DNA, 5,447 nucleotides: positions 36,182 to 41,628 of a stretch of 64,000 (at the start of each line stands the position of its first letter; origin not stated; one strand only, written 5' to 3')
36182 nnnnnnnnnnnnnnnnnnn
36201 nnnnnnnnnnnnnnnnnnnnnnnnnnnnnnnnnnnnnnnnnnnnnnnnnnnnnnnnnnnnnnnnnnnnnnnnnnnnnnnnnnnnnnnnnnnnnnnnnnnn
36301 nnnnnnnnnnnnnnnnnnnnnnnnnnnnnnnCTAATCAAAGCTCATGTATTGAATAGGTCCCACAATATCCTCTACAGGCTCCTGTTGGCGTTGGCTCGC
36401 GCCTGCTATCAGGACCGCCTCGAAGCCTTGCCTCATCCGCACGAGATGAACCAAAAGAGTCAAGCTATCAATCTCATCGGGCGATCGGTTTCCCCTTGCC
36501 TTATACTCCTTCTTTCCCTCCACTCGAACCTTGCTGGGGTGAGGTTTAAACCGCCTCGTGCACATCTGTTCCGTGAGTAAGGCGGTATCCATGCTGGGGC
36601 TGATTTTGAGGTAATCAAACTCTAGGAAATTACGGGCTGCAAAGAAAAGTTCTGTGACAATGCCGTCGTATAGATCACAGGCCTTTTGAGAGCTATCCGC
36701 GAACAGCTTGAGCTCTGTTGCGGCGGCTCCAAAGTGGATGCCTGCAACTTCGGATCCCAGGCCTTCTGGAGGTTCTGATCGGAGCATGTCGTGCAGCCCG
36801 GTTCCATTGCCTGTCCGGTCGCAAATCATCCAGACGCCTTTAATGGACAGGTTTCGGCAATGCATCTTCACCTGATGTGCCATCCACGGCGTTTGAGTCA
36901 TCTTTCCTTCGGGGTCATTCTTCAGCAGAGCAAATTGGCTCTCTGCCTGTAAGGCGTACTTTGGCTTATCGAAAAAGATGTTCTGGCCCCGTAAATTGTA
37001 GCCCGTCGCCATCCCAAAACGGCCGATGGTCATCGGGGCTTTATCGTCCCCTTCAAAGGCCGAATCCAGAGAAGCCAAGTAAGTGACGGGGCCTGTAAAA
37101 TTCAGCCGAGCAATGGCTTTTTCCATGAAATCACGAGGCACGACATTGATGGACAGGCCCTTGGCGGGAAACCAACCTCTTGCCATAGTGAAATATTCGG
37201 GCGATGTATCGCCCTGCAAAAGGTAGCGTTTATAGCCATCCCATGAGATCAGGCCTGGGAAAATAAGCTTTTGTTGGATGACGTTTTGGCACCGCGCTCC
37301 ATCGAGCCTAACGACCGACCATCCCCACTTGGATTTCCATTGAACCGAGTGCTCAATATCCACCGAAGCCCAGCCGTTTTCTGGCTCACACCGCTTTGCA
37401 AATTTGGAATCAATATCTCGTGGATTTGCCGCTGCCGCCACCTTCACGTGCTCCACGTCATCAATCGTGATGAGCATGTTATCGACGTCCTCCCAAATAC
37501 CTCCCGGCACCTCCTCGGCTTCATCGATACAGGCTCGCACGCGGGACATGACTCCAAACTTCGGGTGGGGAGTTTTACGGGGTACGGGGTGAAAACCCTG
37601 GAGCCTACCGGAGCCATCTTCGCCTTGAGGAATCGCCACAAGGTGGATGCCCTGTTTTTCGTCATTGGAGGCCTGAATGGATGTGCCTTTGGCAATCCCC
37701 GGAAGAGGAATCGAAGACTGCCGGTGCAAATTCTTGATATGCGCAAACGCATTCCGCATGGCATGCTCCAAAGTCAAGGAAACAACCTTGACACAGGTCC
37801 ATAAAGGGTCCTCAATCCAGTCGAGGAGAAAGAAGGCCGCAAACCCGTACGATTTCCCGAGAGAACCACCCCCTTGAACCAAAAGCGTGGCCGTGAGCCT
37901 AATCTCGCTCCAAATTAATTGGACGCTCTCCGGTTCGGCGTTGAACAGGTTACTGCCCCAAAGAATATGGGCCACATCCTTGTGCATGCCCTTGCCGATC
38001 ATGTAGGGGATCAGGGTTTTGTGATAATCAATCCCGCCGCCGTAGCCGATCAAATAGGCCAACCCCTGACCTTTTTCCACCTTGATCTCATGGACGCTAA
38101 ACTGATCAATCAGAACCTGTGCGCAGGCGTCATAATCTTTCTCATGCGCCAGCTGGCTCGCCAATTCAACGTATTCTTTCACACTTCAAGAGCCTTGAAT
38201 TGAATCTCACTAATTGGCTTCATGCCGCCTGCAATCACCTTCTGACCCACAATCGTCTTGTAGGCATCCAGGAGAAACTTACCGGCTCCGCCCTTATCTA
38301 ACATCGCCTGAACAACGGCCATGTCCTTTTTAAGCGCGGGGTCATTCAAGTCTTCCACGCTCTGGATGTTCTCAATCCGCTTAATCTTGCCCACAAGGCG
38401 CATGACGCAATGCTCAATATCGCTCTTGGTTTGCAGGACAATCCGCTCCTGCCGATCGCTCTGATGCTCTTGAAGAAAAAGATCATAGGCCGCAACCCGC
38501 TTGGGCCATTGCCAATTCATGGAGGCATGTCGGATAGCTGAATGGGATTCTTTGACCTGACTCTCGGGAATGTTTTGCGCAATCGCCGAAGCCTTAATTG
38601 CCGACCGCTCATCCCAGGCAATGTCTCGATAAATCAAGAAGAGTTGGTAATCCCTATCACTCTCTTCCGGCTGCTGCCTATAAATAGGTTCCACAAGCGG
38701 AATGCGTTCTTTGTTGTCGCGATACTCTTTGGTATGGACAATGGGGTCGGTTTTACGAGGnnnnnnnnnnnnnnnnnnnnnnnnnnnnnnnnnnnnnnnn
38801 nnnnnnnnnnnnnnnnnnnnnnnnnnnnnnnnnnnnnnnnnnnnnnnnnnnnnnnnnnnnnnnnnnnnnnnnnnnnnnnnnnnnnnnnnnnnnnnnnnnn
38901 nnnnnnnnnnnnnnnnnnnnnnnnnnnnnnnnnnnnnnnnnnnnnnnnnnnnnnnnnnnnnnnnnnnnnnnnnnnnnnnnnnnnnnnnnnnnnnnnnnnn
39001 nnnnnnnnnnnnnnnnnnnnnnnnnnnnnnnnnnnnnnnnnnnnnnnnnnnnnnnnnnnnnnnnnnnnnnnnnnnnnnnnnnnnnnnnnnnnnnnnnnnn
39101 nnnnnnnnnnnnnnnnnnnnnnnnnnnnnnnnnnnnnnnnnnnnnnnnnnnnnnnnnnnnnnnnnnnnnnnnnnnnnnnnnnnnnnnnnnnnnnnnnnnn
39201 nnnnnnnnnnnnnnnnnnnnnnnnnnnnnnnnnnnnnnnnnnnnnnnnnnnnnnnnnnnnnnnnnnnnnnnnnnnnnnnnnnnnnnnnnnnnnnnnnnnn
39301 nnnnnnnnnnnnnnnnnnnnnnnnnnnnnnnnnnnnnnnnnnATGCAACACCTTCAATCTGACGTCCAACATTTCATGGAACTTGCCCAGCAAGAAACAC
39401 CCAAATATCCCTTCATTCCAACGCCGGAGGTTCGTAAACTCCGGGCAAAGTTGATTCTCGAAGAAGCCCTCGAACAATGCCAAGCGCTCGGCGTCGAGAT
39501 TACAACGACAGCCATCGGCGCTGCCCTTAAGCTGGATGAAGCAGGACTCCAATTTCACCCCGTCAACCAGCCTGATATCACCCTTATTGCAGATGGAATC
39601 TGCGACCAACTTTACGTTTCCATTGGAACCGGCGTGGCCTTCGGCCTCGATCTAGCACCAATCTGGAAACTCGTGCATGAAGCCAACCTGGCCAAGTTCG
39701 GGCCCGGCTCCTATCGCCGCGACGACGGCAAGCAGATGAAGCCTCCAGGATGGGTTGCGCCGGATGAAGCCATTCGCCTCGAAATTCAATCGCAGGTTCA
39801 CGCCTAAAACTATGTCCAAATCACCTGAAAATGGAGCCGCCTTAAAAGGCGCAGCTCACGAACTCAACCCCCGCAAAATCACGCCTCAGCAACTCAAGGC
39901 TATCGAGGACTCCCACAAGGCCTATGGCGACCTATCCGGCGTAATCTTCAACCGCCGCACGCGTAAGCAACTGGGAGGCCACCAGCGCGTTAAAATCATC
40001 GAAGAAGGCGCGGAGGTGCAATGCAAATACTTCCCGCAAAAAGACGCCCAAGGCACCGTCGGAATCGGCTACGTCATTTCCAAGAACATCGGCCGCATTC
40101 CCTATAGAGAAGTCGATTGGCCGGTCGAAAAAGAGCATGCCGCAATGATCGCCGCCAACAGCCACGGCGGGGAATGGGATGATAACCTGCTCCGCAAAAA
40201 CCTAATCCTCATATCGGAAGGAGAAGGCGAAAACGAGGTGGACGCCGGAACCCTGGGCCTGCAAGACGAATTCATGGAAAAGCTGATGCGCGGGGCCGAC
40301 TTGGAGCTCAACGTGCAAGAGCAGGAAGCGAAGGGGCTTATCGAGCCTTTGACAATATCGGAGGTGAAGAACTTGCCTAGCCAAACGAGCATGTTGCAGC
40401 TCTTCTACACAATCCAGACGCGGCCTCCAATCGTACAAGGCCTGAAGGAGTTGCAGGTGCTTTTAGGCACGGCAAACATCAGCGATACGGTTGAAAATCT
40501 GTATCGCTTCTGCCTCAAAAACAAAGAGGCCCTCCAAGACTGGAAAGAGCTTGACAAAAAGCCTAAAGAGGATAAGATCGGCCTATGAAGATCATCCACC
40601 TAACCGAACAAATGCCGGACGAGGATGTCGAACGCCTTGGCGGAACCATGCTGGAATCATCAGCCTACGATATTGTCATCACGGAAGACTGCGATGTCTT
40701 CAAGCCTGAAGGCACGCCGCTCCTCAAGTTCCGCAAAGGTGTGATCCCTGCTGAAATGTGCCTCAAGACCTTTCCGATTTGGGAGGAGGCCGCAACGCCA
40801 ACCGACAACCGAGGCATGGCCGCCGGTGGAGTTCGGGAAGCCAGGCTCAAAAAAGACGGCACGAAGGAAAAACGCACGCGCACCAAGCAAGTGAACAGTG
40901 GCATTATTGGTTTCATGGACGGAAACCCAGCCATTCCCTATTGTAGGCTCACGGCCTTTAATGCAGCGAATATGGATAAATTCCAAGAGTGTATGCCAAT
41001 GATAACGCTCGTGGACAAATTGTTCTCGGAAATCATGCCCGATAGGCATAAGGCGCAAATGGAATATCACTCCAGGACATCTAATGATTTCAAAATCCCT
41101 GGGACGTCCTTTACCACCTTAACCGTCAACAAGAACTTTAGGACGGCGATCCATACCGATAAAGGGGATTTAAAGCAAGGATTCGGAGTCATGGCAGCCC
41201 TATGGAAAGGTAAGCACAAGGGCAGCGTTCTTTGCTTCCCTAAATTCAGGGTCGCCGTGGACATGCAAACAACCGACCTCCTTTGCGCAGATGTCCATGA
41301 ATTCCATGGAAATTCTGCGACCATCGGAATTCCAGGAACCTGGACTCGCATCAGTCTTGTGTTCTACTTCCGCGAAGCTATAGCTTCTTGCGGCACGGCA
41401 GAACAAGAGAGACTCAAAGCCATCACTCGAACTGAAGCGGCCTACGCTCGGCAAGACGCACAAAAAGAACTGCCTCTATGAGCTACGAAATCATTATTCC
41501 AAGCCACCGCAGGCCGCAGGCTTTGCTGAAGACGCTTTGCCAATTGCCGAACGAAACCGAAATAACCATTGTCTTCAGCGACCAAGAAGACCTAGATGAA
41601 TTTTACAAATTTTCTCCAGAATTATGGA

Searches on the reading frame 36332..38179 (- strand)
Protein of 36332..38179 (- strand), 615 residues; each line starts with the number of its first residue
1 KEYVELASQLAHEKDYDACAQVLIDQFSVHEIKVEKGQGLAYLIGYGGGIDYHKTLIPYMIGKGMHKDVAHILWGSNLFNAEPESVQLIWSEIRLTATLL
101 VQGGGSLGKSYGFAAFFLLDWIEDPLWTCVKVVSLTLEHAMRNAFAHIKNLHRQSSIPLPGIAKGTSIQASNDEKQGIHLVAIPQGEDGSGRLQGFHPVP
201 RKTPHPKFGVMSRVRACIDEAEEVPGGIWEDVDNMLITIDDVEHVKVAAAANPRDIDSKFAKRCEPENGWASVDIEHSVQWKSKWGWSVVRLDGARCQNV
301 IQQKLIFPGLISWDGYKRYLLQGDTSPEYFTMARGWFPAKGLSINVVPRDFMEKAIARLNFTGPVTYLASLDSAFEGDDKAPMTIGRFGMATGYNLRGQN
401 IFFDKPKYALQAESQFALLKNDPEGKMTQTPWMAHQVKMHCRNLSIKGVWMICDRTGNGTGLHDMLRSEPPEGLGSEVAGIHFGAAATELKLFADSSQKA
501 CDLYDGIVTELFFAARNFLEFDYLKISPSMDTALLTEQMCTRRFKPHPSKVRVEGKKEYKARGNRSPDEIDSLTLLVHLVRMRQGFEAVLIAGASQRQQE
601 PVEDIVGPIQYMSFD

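Call 21: search_protein_families(library=phrogs, proteins=[window:36332-38179:-], max_evalue=0.001)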
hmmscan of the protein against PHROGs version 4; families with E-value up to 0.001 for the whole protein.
window:36332-38179:- (615 aa): 0 families

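Call 86: search_dna_similar(query=window:36332-38179:-, collection=phages, mode=protein, max_evalue=0.001, max_rows=8)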
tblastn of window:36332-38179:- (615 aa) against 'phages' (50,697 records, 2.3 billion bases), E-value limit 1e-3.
Records with a match: 1; places in all: 1; records where one place covers at least 80% of the query: 1.
Best place of each record, by identity: <60% 1.
By first word of the organism name: Bacteriophage 1.
By host as written in the record: - 1.
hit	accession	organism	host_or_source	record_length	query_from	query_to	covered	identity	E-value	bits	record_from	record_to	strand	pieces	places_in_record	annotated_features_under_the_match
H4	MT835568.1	Bacteriophage sp.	human fecal samples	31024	89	585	81%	21.2%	6e-7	59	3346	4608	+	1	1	record has no annotation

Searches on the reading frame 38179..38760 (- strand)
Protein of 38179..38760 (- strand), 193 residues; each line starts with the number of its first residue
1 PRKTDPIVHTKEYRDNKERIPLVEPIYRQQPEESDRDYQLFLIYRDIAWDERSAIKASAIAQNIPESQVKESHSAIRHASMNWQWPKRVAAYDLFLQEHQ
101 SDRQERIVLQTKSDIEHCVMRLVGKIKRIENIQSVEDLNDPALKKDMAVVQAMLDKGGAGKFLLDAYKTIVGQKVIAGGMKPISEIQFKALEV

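Call 21: search_protein_families(library=phrogs, proteins=[window:38179-38760:-], max_evalue=0.001)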
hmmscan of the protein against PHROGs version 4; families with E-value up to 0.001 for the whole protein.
window:38179-38760:- (193 aa): 1 family
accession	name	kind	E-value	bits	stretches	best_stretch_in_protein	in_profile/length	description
phrog_6299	-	head and packaging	2.7e-07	31.7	1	25-117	8-92/193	terminase small subunit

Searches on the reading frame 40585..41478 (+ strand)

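Call 21: search_protein_families(library=phrogs, proteins=[window:40585-41478:+], max_evalue=0.001)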
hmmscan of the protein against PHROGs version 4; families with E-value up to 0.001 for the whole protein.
window:40585-41478:+ (298 aa): 2 families
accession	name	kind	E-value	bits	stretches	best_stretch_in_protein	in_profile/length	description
phrog_24024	-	unknown function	1.5e-70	239.4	2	85-279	174-372/433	-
phrog_6059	-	moron, auxiliary metabolic gene and host takeover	8.2e-05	23.4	1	88-276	63-255/292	queuine tRNA-ribosyltransferase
